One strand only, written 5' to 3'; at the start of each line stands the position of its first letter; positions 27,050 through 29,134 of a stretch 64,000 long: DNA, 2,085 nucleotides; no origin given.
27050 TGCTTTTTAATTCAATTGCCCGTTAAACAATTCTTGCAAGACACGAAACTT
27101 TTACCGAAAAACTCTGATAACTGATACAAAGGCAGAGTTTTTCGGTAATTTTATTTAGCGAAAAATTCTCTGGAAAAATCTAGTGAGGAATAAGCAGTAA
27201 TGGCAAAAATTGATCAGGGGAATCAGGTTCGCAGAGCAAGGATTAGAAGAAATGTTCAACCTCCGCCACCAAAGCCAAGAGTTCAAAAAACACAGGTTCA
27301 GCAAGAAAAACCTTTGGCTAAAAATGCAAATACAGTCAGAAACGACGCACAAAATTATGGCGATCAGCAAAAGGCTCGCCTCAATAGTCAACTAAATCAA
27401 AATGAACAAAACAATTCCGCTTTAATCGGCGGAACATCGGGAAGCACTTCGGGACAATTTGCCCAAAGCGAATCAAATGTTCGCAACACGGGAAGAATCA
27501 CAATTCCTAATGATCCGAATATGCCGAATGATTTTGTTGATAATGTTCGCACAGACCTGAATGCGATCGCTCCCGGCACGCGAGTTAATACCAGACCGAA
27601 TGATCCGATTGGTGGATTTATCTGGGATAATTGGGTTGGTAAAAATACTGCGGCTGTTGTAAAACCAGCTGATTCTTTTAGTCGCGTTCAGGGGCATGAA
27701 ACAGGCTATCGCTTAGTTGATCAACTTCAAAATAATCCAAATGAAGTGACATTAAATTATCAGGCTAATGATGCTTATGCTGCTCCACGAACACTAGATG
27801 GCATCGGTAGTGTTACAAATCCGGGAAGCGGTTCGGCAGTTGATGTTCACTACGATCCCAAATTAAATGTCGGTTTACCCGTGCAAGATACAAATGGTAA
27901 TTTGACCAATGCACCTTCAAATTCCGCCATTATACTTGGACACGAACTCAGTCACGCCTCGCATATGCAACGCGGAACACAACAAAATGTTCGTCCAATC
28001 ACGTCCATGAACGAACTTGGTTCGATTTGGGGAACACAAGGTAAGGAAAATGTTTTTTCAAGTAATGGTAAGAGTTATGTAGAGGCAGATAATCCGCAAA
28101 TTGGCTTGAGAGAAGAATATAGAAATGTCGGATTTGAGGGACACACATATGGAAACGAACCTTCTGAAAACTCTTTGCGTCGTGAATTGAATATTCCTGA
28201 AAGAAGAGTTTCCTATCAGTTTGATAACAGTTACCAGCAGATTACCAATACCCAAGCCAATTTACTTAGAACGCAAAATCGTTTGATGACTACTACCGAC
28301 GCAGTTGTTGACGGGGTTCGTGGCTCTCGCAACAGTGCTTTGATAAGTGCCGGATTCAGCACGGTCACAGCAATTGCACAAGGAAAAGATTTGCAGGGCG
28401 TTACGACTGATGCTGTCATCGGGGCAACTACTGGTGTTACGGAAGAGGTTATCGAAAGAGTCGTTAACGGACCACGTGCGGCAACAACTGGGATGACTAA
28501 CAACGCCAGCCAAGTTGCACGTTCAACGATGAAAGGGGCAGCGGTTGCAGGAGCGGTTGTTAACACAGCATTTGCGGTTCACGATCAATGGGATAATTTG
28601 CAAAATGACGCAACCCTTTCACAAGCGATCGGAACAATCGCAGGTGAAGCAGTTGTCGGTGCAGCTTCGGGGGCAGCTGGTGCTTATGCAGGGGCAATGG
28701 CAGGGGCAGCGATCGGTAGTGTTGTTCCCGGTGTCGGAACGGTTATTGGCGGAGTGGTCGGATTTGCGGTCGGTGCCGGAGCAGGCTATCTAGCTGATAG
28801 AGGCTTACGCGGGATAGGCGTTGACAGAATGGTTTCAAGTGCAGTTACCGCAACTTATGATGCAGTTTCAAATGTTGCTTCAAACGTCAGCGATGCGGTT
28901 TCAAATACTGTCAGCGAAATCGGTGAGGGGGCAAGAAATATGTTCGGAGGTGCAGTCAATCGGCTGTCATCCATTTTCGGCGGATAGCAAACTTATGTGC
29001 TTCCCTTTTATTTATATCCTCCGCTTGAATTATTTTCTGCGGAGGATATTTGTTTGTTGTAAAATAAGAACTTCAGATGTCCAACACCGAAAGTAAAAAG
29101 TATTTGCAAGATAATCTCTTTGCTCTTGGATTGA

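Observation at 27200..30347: Polymorphic-toxin-like module: signal-less HExxH (NleD/HopH1-type) peptidase with glycine-zipper tail, then a separately transcribed unknown protein and DUF1795 (Eag-chaperone-like) pair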

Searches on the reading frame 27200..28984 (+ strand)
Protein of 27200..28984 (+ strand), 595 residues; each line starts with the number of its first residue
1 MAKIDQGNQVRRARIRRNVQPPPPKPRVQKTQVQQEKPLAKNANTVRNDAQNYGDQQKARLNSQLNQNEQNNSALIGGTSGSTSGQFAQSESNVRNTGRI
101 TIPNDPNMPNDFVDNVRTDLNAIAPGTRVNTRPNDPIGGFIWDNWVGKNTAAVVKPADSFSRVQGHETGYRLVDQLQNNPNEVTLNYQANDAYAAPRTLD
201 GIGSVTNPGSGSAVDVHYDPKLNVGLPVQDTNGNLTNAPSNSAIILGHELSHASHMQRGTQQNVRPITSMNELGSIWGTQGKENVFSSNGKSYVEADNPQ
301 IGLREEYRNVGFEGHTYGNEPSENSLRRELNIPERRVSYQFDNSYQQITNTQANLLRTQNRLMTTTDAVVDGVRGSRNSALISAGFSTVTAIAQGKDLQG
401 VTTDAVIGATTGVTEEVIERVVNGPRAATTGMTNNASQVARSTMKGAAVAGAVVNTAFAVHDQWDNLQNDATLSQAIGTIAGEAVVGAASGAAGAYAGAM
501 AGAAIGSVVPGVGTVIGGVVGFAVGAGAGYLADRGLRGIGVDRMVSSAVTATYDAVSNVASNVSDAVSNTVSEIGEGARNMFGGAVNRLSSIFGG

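Call 3: search_protein_families(library=pfam, proteins=[window:27200-28984:+], max_evalue=1)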
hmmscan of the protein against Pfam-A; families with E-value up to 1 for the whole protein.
window:27200-28984:+ (595 aa): 3 families
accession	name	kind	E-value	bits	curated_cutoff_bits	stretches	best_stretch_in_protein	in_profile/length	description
PF14891.12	Peptidase_M91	-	1.5e-09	38.8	25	1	163-336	24-174/176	Effector protein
PF13488.11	Gly-zipper_Omp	-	0.0019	18.5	25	1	494-533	2-43/46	Glycine zipper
PF10937.13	Kgd4-YMR31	-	0.3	13.2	22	1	32-98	27-92/116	Alpha-ketoglutarate dehydrogenase component 4/YMR-31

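Call 4: search_protein_families(library=ncbifam, proteins=[window:27200-28984:+], max_evalue=1)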
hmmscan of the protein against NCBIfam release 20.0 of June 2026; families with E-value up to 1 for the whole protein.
window:27200-28984:+ (595 aa): 1 family
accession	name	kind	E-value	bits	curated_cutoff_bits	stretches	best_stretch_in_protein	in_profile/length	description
NF041347.1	XopG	subfamily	7.1e-09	35.9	150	2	205-262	95-153/201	XopG/HopH/AvrPtoH family type III secretion system effector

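Call 11: find_homologous_proteins(query=window:27200-28984:+)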
Query window:27200-28984:+ (595 aa): 41 proteins with E <= 0.001 among 8000 candidates.
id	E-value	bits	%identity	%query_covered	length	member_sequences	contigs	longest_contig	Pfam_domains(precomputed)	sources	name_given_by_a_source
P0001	0.0e+0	1292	100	100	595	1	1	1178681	PF14891.13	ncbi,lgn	-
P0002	1.0e-228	779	62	100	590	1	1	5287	PF14891.13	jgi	-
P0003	1.9e-226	771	61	100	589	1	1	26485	PF14891.13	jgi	jgi:hypothetical protein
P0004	1.3e-217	742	64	93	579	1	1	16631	PF14891.13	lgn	-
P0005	1.4e-216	739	60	100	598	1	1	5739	PF14891.13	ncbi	ncbi:MAG: M91 family zinc metallopeptidase [Pyrinomonadaceae bacterium]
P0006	1.0e-213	729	61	93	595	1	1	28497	PF14891.13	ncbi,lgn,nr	ncbi:MAG: hypothetical protein JSS81_27540 [Acidobacteria bacterium]|nr:hypothetical protein [Acidob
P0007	3.8e-212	724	61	97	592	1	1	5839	PF14891.13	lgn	-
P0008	2.8e-210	718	61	93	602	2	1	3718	PF14891.13,PF13488.12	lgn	-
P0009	5.0e-210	717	61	93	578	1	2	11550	PF14891.13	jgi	jgi:Effector protein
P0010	5.7e-210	717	59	100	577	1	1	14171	PF14891.13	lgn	-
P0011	1.8e-209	715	61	93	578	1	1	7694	PF14891.13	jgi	jgi:hypothetical protein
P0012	9.6e-209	713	61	93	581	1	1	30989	PF14891.13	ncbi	-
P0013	1.0e-208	713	61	93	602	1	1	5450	PF14891.13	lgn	-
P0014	6.6e-207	707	61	93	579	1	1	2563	PF14891.13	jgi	jgi:Effector protein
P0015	6.1e-204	697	59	93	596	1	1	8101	PF14891.13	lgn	-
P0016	3.1e-198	678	56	100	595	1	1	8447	PF14891.13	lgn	-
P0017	1.0e-197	677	59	98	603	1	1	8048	PF14891.13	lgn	-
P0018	3.1e-196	672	59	100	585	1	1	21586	PF14891.13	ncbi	-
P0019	2.7e-194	665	57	100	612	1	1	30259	PF14891.13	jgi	jgi:hypothetical protein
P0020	5.9e-194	664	59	98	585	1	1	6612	PF14891.13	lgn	-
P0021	8.5e-191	654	58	93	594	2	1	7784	PF14891.13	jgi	jgi:hypothetical protein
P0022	4.0e-190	652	59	93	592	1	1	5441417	PF14891.13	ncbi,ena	-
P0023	2.1e-183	629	56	93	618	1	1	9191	PF14891.13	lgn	-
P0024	5.1e-183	628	56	97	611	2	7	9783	PF14891.13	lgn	-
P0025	5.2e-183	628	58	93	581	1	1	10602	PF14891.13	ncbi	-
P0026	1.8e-181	623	55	100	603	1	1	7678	PF14891.13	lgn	-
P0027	2.7e-181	622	58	93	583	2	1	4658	PF14891.13,PF13488.12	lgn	-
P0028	5.4e-180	618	55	98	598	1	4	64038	PF14891.13,PF13488.12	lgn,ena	-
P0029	4.6e-173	595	54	93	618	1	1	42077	PF14891.13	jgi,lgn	-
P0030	5.3e-172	592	52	99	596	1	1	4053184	PF14891.13,PF13488.12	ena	-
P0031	1.7e-140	488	49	93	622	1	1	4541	PF14891.13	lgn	-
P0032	1.3e-135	472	46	95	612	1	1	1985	PF14891.13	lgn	-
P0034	7.5e-108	380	42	100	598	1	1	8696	PF14891.13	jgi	jgi:hypothetical protein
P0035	8.6e-108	380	42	97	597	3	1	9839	PF14891.13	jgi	jgi:hypothetical protein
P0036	1.5e-102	363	42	94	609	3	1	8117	PF14891.13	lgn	-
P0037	9.7e-98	347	42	93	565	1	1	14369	PF14891.13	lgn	-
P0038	3.2e-90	322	39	92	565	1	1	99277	PF14891.13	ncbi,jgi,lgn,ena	ncbi:MAG TPA: M91 family zinc metallopeptidase [Pyrinomonadaceae bacterium]|jgi:hypothetical protein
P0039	4.2e-87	312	38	93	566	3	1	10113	PF14891.13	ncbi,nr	ncbi:MAG TPA: M91 family zinc metallopeptidase [Pyrinomonadaceae bacterium]|nr:M91 family zinc metal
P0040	8.3e-83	297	38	88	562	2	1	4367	PF26373.1,PF14891.13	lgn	-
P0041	1.0e-50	191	54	37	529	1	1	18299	PF13488.12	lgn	-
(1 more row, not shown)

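Call 12: find_encoding_contigs(protein=P0022, flank=8000, max_places=2)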
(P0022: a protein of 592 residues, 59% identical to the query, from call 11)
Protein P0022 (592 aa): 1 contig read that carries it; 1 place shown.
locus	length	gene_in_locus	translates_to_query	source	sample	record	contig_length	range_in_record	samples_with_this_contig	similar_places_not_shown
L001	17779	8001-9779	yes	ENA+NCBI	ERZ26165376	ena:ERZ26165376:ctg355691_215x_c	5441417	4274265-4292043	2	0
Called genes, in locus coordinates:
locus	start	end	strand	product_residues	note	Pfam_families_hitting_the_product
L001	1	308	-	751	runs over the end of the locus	PF02861:Clp_N, PF00004:AAA, PF17871:AAA_lid_9, PF07724:AAA_2, PF13401:AAA_22 (weak), PF00004:AAA, PF07728:AAA_5, PF10431:ClpB_D2-small, +8 more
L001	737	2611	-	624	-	PF13715:CarbopepD_reg_2 (faint), PF10670:DUF4198 (faint), PF13620:CarboxypepD_reg (weak), PF17210:SdrD_B (faint), PF17802:SpaA (faint), PF22904:NOMO1-like_2nd (faint), PF14686:fn3_3 (faint), PF13620:CarboxypepD_reg (weak)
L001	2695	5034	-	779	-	PF03169:OPT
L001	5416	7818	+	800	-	PF00246:Peptidase_M14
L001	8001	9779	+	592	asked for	PF14891:Peptidase_M91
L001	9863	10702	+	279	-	-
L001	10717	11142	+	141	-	PF08786:DcrB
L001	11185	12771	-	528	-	PF00083:Sugar_tr, PF05977:MFS_3, PF06609:TRI12, PF07690:MFS_1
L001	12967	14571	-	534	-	PF00083:Sugar_tr, PF06609:TRI12, PF07690:MFS_1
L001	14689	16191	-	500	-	PF25919:BSH_CusB (weak), PF25885:HH_EMRA, PF25876:HH_MFP_RND, PF25881:HH_YBHG (weak), PF25893:HH_CzcB (weak), PF25917:BSH_RND (weak), PF25954:Beta-barrel_RND_2, PF25963:Beta-barrel_AAEA (weak)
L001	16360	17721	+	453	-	PF00675:Peptidase_M16, PF05193:Peptidase_M16_C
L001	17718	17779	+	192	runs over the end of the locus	PF13302:Acetyltransf_3, PF00583:Acetyltransf_1 (weak)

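Call 13: find_encoding_contigs(protein=P0030, flank=8000, max_places=2)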
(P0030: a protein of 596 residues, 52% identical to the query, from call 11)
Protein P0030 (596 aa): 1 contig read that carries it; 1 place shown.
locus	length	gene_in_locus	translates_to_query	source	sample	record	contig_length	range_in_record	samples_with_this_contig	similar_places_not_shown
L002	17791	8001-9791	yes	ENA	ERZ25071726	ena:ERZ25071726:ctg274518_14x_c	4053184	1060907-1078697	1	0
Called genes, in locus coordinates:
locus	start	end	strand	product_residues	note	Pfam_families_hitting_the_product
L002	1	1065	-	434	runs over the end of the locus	PF00675:Peptidase_M16, PF05193:Peptidase_M16_C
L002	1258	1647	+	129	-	-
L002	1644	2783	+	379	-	PF25917:BSH_RND, PF25876:HH_MFP_RND (faint), PF25885:HH_EMRA, PF25881:HH_YBHG (weak), PF25954:Beta-barrel_RND_2 (weak), PF25963:Beta-barrel_AAEA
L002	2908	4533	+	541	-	PF00083:Sugar_tr, PF07690:MFS_1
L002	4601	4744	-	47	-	-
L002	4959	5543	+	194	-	PF06736:TMEM175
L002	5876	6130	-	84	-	PF02604:PhdYeFM_antitox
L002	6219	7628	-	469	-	PF00890:FAD_binding_2 (weak), PF01134:GIDA (faint), PF01266:DAO (faint), PF07992:Pyr_redox_2, PF12831:FAD_oxidored (weak), PF13738:Pyr_redox_3, PF00070:Pyr_redox, PF02852:Pyr_redox_dim, +4 more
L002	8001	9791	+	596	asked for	PF14891:Peptidase_M91, PF13488:Gly-zipper_Omp (weak)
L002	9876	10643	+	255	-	-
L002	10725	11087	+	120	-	PF08786:DcrB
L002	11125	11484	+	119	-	PF00581:Rhodanese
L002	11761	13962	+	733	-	PF01145:Band_7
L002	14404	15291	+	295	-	PF01048:PNP_UDP_1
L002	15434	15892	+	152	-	PF13525:YfiO (weak)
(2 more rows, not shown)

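Call 14: find_encoding_contigs(protein=P0038, flank=8000, max_places=2)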
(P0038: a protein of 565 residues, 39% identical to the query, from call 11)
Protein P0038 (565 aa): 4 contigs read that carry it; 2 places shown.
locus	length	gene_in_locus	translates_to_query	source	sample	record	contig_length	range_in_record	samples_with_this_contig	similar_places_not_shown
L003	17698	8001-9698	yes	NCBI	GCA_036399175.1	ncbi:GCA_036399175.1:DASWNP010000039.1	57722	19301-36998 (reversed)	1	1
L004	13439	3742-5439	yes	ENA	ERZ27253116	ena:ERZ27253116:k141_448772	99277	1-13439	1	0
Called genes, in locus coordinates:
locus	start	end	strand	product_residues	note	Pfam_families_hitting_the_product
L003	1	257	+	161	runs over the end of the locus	PF04347:FliO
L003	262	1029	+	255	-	PF00813:FliP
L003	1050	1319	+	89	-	PF01313:Bac_export_3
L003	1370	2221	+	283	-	PF01311:Bac_export_1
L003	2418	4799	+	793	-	-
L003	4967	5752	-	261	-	PF20388:DUF6683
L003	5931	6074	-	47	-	-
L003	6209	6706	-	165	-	-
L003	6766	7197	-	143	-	-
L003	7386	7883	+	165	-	PF14559:TPR_19 (faint), PF13371:TPR_9 (faint), PF13424:TPR_12 (faint), PF07719:TPR_2 (faint), PF13181:TPR_8 (faint), PF13374:TPR_10 (faint), PF13428:TPR_14 (faint), PF00515:TPR_1 (weak), +2 more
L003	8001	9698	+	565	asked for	PF14891:Peptidase_M91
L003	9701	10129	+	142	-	-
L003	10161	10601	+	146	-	PF08786:DcrB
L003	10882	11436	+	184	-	PF09392:T3SS_needle_F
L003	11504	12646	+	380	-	PF01464:SLT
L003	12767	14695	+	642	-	-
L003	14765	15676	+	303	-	-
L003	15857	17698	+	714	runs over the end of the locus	PF01476:LysM, PF01471:PG_binding_1 (weak)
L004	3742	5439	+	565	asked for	PF14891:Peptidase_M91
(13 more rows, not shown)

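Call 19: find_encoding_contigs(protein=P0037, flank=10000, max_places=2)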
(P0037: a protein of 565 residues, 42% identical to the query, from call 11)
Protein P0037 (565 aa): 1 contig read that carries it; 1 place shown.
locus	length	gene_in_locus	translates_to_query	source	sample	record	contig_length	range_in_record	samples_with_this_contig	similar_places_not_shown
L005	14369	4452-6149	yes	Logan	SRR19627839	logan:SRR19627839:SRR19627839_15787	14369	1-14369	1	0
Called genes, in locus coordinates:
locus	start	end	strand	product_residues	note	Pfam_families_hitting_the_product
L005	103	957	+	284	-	PF01311:Bac_export_1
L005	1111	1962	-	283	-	PF20388:DUF6683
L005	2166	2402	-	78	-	-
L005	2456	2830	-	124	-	-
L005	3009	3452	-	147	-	-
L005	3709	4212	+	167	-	PF14559:TPR_19 (faint), PF07721:TPR_4 (faint), PF13181:TPR_8 (faint), PF13371:TPR_9 (faint), PF13428:TPR_14 (faint), PF13431:TPR_17 (faint), PF00515:TPR_1 (faint), PF07719:TPR_2 (faint), +1 more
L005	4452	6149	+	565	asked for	PF14891:Peptidase_M91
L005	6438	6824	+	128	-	-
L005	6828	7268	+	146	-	PF08786:DcrB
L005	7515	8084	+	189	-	-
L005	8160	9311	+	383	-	PF01464:SLT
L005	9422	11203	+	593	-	-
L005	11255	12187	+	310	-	-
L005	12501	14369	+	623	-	?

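Call 20: find_encoding_contigs(protein=P0041, flank=10000, max_places=2)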
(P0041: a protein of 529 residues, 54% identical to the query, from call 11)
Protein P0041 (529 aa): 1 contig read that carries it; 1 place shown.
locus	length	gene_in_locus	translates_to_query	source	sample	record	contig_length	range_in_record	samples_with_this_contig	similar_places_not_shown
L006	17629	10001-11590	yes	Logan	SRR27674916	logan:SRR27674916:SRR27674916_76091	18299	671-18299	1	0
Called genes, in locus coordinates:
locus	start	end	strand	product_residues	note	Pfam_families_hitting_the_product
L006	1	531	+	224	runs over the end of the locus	PF02586:SRAP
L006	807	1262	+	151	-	PF13371:TPR_9 (faint), PF14559:TPR_19 (faint), PF00515:TPR_1 (faint), PF07719:TPR_2 (faint), PF13176:TPR_7 (faint), PF13181:TPR_8 (faint), PF13424:TPR_12 (weak), PF13432:TPR_16 (weak), +5 more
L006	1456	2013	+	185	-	PF09392:T3SS_needle_F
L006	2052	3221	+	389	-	PF01464:SLT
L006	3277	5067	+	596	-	-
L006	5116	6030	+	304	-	-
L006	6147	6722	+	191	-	-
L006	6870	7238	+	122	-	-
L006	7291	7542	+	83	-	-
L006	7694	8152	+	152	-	-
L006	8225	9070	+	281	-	-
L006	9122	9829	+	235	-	PF09346:SMI1_KNR4 (weak)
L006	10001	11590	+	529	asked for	PF13488:Gly-zipper_Omp (weak)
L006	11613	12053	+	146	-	PF08786:DcrB, PF18933:PsbP_2 (weak)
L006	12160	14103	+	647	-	-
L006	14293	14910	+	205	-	PF04542:Sigma70_r2 (weak), PF04545:Sigma70_r4 (weak)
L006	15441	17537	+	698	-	-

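Call 21: find_encoding_contigs(protein=P0035, flank=10000, max_places=2)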
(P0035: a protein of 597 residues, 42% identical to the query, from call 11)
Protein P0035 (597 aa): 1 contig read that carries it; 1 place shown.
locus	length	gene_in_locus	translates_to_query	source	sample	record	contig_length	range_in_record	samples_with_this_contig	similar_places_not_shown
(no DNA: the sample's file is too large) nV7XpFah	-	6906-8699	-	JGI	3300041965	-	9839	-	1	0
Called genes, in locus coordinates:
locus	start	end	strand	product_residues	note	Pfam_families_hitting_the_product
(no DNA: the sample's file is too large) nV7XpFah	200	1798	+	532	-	-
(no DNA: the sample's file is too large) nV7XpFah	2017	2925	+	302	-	-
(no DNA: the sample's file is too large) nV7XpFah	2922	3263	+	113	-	-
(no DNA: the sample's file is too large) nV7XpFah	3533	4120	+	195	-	-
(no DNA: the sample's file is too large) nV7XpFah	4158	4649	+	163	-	-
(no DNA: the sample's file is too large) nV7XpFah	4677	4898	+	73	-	-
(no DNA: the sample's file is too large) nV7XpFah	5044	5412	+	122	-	-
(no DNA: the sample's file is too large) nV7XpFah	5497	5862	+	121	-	-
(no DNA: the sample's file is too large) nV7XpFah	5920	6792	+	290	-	PF01456:Mucin (weak)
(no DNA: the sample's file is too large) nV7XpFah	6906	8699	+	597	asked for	PF14891:Peptidase_M91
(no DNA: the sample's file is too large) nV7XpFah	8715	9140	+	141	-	-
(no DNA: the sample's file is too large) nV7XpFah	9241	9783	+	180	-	PF08786:DcrB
